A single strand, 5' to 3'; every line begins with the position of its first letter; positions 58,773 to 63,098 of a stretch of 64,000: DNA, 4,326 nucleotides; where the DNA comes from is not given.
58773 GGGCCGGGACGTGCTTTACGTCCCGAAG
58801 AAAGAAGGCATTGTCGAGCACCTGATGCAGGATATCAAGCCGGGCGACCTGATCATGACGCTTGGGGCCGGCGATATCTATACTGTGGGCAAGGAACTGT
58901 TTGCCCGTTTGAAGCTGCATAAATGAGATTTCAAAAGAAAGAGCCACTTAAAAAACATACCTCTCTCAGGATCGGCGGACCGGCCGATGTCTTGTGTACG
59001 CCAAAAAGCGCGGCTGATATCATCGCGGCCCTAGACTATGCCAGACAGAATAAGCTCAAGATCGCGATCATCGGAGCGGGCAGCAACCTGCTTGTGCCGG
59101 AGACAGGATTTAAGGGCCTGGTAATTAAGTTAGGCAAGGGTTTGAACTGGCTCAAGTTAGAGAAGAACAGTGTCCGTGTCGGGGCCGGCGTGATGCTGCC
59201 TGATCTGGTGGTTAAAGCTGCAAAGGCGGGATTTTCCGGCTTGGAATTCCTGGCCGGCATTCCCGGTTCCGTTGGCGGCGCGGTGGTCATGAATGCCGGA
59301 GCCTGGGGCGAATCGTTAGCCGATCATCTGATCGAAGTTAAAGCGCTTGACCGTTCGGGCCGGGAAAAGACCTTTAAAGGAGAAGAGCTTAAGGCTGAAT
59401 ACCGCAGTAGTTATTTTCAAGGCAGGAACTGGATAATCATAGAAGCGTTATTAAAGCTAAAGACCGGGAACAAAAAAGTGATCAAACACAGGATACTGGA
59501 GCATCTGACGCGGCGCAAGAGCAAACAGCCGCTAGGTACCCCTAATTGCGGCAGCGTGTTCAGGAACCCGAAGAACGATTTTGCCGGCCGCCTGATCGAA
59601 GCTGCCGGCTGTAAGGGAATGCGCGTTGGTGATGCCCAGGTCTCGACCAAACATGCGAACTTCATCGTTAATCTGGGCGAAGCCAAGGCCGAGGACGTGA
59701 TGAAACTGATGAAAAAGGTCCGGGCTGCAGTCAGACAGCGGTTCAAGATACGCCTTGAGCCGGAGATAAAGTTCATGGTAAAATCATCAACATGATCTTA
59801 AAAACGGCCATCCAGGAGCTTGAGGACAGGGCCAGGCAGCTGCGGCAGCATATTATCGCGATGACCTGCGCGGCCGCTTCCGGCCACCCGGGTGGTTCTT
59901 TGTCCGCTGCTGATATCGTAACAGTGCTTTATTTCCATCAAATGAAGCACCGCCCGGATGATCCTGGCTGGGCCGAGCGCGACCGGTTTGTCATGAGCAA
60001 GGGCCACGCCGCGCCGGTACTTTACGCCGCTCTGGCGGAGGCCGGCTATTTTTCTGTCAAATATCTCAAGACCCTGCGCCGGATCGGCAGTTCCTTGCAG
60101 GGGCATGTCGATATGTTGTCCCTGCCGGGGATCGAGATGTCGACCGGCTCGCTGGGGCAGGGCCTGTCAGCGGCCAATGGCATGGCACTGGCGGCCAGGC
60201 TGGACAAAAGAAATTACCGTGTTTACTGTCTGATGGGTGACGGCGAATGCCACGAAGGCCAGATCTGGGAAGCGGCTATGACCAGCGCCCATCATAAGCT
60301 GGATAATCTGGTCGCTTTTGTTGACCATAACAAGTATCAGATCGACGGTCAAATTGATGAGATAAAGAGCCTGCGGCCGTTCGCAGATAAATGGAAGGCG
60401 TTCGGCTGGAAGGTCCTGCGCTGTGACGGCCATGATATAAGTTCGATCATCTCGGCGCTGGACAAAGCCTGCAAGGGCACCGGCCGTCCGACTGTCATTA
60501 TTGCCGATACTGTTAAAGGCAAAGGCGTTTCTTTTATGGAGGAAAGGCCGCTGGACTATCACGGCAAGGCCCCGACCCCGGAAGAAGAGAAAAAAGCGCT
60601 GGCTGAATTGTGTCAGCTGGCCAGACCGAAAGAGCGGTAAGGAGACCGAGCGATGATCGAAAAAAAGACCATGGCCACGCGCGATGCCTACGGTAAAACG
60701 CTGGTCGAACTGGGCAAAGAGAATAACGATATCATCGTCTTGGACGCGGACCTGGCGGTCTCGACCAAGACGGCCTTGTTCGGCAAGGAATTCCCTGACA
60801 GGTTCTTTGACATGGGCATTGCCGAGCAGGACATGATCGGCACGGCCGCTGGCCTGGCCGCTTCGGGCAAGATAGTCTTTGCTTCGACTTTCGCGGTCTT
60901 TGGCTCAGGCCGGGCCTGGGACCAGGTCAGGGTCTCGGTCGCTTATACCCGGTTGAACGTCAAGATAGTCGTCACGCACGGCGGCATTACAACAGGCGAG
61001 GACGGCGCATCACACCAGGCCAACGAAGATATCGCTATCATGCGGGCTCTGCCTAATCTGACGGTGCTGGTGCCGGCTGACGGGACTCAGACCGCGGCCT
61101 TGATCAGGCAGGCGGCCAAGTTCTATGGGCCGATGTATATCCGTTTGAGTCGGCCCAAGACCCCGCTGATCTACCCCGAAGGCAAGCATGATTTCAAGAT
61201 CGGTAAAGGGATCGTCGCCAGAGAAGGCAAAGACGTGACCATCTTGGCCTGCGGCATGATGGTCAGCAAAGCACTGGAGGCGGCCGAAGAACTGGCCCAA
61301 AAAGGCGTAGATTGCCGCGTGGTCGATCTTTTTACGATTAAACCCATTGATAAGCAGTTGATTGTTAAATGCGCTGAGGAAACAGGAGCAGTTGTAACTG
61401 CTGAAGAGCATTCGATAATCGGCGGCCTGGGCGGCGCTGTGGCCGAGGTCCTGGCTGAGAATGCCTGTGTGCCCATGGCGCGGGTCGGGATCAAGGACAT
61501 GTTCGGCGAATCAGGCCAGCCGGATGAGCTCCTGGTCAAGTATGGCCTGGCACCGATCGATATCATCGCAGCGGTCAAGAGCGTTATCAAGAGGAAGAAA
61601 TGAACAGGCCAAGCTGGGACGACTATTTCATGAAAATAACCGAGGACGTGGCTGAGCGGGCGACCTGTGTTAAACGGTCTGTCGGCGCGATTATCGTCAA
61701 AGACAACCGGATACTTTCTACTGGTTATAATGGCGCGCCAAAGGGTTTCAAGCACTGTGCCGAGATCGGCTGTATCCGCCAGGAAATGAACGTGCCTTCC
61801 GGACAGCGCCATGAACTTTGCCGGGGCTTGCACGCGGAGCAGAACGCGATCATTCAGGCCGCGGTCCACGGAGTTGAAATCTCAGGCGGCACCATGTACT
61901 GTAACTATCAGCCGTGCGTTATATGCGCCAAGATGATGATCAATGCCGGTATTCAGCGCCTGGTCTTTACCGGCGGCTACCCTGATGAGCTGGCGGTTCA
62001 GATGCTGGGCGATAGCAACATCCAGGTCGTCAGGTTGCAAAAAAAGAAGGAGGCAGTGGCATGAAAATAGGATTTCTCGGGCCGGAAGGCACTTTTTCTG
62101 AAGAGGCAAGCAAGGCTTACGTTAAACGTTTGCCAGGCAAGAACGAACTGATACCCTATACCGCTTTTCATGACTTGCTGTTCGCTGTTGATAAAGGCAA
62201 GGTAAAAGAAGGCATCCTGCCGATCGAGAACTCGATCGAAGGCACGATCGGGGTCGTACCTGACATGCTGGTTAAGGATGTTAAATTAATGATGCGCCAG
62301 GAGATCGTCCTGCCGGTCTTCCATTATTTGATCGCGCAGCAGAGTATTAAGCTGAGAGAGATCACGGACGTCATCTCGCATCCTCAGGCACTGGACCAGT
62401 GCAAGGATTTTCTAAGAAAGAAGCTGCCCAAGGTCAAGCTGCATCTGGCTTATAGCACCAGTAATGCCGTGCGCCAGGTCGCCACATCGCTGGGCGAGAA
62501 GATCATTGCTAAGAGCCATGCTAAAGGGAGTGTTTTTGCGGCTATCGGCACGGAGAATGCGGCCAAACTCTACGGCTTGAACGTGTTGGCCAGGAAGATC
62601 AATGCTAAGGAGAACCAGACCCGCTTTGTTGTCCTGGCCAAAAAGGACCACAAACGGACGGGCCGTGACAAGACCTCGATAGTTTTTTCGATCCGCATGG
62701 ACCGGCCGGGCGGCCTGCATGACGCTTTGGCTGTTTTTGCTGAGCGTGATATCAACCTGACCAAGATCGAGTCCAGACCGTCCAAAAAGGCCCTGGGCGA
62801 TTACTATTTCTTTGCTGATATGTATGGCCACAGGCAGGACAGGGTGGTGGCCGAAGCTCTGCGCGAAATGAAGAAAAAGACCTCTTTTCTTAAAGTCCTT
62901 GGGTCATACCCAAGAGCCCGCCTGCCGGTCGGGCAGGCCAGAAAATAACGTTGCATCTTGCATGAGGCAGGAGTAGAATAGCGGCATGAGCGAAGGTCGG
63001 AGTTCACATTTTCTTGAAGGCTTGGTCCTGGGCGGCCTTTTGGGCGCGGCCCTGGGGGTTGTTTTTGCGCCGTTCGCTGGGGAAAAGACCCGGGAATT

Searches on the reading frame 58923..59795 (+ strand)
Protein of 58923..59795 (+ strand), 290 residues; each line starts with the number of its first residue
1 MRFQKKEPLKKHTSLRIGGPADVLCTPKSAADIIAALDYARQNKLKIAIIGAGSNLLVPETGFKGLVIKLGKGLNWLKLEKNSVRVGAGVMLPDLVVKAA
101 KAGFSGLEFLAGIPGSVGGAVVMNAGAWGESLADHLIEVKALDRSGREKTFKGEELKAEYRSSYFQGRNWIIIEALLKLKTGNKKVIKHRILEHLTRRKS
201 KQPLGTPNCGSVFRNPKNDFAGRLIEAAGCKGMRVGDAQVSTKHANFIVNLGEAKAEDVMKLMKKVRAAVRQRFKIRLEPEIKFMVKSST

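Call 61: search_protein_families(library=pfam, proteins=[window:58923-59795:+], max_evalue=0.0001)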
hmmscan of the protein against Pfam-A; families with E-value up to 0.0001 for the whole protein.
window:58923-59795:+ (290 aa): 2 families
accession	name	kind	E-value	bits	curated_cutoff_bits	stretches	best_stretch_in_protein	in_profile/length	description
PF02873.21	MurB_C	-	3.9e-38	130.1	27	1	187-284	2-98/99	UDP-N-acetylenolpyruvoylglucosamine reductase, C-terminal domain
PF01565.28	FAD_binding_4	-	1.2e-27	96.7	26.4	1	22-149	2-136/139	FAD binding domain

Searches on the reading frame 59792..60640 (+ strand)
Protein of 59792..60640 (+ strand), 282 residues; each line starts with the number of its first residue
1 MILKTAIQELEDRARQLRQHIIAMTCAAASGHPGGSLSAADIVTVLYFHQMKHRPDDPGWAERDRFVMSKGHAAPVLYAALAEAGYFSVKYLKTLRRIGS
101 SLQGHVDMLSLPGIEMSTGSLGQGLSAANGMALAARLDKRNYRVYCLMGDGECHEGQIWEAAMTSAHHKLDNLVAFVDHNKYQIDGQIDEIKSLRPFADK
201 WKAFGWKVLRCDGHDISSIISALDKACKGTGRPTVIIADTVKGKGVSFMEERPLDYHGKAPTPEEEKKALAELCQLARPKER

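Call 61: search_protein_families(library=pfam, proteins=[window:59792-60640:+], max_evalue=0.0001)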
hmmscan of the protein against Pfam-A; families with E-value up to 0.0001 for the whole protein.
window:59792-60640:+ (282 aa): 4 families
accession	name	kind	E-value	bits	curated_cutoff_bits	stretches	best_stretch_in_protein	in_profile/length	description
PF00456.26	Transketolase_N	-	2.6e-57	194.8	22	1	22-265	14-266/334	Transketolase, thiamine diphosphate binding domain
PF13292.11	DXP_synthase_N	-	5.1e-11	42.8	21.2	1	7-191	15-182/274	1-deoxy-D-xylulose-5-phosphate synthase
PF00676.26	E1_dh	-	1.2e-10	41.3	22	1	119-228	101-209/300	Dehydrogenase E1 component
PF02775.26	TPP_enzyme_C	-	1.8e-06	28.3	21.9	1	117-236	26-149/151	Thiamine pyrophosphate enzyme, C-terminal TPP binding domain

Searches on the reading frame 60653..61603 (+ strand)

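Call 61: search_protein_families(library=pfam, proteins=[window:60653-61603:+], max_evalue=0.0001)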
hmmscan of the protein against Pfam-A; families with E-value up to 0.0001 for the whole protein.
window:60653-61603:+ (316 aa): 3 families
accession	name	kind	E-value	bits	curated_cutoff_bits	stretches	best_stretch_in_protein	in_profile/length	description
PF02779.29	Transket_pyr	-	4.2e-49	167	27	1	6-170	2-172/174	Transketolase, pyrimidine binding domain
PF02780.25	Transketolase_C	-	8.4e-37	126.3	25.9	1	184-302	1-122/124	Transketolase, C-terminal domain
PF22613.1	Transketolase_C_1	-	2.4e-07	31.4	27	1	191-299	10-112/113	Transketolase-like TK C-terminal domain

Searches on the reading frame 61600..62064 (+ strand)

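Call 61: search_protein_families(library=pfam, proteins=[window:61600-62064:+], max_evalue=0.0001)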
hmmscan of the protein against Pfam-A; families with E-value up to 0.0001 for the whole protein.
window:61600-62064:+ (154 aa): 2 families
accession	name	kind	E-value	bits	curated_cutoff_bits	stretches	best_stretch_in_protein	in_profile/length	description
PF00383.29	dCMP_cyt_deam_1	-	5.2e-26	90.9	25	1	5-123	2-100/102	Cytidine and deoxycytidylate deaminase zinc-binding region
PF14437.12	MafB19-deam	-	6.1e-21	75.3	27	1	5-151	2-123/142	MafB19-like deaminase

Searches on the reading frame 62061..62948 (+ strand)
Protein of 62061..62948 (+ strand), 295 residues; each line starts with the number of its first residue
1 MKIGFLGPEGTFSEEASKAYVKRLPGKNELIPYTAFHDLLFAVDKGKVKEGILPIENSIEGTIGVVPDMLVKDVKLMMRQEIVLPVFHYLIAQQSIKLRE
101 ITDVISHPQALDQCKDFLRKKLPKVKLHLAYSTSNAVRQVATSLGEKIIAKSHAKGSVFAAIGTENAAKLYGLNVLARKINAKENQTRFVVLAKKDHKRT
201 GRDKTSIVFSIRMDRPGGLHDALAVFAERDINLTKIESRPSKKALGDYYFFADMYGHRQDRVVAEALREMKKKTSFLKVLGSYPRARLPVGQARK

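Call 61: search_protein_families(library=pfam, proteins=[window:62061-62948:+], max_evalue=0.0001)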
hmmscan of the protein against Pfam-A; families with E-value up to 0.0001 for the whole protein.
window:62061-62948:+ (295 aa): 2 families
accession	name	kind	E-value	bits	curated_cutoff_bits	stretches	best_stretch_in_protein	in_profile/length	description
PF00800.23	PDT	-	1.6e-53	181.6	25.2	1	3-196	1-180/181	Prephenate dehydratase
PF01842.31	ACT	-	3.6e-12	46.3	27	1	206-269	2-63/66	ACT domain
